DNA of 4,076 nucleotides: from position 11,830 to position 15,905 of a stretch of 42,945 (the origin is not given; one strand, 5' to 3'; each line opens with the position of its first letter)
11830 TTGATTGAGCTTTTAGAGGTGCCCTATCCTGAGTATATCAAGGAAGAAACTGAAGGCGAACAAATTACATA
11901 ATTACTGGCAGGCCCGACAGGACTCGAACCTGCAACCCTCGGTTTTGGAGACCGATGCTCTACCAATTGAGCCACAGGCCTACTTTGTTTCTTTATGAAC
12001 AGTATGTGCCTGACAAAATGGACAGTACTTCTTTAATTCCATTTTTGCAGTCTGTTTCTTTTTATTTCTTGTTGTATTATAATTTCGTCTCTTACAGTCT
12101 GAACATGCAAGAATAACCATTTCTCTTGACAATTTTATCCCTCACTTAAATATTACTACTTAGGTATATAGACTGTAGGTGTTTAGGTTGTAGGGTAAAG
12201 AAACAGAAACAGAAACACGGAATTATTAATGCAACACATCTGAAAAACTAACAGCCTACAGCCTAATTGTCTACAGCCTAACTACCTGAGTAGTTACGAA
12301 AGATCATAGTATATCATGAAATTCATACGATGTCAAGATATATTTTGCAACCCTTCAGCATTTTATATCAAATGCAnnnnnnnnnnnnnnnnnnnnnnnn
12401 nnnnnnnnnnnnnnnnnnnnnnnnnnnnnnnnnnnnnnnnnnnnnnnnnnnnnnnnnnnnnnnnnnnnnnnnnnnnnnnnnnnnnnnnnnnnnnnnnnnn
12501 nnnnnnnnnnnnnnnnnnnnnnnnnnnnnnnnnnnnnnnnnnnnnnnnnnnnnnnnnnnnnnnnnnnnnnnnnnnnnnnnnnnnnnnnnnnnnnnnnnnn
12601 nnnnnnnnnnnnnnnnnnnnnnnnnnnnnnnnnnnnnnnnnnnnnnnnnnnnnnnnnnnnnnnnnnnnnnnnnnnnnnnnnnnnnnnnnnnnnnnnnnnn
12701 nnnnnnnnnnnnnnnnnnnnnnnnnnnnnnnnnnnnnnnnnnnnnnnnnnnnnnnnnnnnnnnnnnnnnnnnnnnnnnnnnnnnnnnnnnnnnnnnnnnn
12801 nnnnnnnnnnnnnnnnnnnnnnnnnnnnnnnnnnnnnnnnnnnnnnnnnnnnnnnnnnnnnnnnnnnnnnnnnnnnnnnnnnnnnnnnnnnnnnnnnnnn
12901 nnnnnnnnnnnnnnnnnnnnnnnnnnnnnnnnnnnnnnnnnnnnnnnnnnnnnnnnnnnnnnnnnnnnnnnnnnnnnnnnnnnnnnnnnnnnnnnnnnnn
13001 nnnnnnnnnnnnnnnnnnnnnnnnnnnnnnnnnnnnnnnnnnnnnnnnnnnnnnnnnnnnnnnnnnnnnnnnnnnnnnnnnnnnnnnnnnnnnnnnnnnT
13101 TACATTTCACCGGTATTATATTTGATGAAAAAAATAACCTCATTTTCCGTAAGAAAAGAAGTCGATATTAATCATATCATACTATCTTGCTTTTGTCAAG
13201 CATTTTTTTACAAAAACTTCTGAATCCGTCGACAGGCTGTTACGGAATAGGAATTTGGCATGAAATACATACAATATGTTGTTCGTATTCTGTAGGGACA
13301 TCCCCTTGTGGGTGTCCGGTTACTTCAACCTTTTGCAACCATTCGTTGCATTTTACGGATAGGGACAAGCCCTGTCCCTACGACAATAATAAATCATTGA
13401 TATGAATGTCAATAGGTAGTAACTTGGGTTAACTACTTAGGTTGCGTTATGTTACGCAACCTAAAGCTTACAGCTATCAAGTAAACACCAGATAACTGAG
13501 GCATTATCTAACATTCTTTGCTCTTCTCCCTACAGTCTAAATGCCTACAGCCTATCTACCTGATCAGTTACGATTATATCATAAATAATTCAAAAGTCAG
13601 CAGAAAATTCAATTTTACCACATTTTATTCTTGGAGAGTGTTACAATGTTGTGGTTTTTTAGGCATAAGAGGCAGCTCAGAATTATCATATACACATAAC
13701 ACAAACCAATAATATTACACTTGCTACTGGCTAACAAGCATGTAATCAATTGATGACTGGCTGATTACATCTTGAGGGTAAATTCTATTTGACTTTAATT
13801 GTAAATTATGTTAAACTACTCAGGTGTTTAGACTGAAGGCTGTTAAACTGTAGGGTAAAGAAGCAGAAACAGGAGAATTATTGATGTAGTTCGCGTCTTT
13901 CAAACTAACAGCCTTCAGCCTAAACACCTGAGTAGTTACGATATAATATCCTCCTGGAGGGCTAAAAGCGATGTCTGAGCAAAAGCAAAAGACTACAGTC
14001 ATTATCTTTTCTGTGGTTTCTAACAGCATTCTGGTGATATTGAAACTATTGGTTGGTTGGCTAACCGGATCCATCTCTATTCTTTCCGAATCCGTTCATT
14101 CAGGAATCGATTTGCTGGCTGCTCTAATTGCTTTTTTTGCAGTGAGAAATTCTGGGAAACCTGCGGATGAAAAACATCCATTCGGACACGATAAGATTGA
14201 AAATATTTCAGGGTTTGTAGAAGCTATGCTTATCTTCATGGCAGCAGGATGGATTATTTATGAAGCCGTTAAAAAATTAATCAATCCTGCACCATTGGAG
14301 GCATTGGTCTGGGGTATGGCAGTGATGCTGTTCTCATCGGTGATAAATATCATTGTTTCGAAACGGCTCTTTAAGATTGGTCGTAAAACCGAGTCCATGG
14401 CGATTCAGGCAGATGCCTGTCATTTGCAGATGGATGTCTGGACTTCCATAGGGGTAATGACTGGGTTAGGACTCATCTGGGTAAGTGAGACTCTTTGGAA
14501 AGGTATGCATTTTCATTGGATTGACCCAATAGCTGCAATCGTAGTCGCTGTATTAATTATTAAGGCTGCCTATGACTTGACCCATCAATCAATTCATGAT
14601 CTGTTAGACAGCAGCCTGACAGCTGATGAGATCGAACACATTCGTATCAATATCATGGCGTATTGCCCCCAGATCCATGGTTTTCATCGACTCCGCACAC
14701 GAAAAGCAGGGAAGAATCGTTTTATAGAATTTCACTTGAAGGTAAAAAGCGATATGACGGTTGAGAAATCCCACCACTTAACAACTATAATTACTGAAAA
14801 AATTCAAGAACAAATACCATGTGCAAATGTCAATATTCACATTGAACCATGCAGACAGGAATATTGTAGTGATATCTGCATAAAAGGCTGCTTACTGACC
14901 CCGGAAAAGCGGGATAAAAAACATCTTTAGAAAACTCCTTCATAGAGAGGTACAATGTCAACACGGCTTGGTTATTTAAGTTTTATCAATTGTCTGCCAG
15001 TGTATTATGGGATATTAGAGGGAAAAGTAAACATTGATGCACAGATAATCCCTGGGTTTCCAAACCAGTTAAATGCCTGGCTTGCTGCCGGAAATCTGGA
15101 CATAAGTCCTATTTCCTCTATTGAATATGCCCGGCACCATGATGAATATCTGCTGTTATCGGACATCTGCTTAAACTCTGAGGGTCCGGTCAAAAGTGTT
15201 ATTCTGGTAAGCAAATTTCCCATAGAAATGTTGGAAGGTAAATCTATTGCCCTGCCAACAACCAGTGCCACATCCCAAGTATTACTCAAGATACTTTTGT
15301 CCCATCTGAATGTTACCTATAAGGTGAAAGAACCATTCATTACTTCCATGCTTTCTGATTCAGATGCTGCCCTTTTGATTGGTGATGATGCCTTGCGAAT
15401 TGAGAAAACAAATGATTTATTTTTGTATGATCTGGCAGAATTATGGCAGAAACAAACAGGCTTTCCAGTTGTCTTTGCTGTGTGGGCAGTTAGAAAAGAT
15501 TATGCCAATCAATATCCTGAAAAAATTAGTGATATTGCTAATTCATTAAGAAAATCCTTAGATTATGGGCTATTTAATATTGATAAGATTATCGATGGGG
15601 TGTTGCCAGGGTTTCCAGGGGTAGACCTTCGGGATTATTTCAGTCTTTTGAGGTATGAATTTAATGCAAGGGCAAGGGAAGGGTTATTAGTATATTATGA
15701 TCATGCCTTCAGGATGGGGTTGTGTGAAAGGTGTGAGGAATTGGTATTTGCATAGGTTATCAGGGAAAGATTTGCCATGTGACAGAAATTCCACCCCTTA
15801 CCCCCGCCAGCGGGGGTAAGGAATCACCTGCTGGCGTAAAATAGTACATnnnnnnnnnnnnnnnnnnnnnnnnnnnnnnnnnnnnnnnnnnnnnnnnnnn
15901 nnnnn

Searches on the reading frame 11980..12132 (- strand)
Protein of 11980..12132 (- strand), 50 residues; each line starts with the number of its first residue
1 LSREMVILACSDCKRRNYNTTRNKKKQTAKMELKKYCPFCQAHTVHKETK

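Call 10: search_protein_families(library=pfam, proteins=[window:11980-12132:-])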
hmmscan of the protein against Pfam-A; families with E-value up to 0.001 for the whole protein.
window:11980-12132:- (50 aa): 1 family
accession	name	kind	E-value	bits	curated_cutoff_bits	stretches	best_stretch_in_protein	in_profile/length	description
PF00471.26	Ribosomal_L33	-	7.1e-23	81.1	25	1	5-50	2-47/47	Ribosomal protein L33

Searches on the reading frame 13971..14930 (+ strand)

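Call 10: search_protein_families(library=pfam, proteins=[window:13971-14930:+])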
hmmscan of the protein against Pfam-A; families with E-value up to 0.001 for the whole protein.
window:13971-14930:+ (319 aa): 2 families
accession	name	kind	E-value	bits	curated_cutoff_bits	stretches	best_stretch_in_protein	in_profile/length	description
PF01545.26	Cation_efflux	-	1.8e-52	178.4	26.6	1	11-212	1-198/198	Cation efflux family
PF16916.11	ZT_dimer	-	2e-20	73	26.7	1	218-294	3-78/78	Dimerisation domain of Zinc Transporter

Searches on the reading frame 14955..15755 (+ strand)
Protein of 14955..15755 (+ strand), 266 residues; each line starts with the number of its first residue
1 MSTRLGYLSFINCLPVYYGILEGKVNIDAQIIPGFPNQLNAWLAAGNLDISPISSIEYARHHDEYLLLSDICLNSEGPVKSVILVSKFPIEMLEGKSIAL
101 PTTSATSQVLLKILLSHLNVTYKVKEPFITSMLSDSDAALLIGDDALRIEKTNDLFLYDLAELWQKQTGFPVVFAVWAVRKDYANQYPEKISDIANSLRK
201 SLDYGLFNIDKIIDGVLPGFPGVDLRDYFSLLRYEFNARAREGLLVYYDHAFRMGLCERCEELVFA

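Call 10: search_protein_families(library=pfam, proteins=[window:14955-15755:+])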
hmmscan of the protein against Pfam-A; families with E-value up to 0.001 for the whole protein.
window:14955-15755:+ (266 aa): 1 family
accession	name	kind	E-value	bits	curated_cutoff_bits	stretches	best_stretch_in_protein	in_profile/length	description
PF02621.19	VitK2_biosynth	-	1.3e-64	218.6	26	1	4-251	2-250/252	Menaquinone biosynthesis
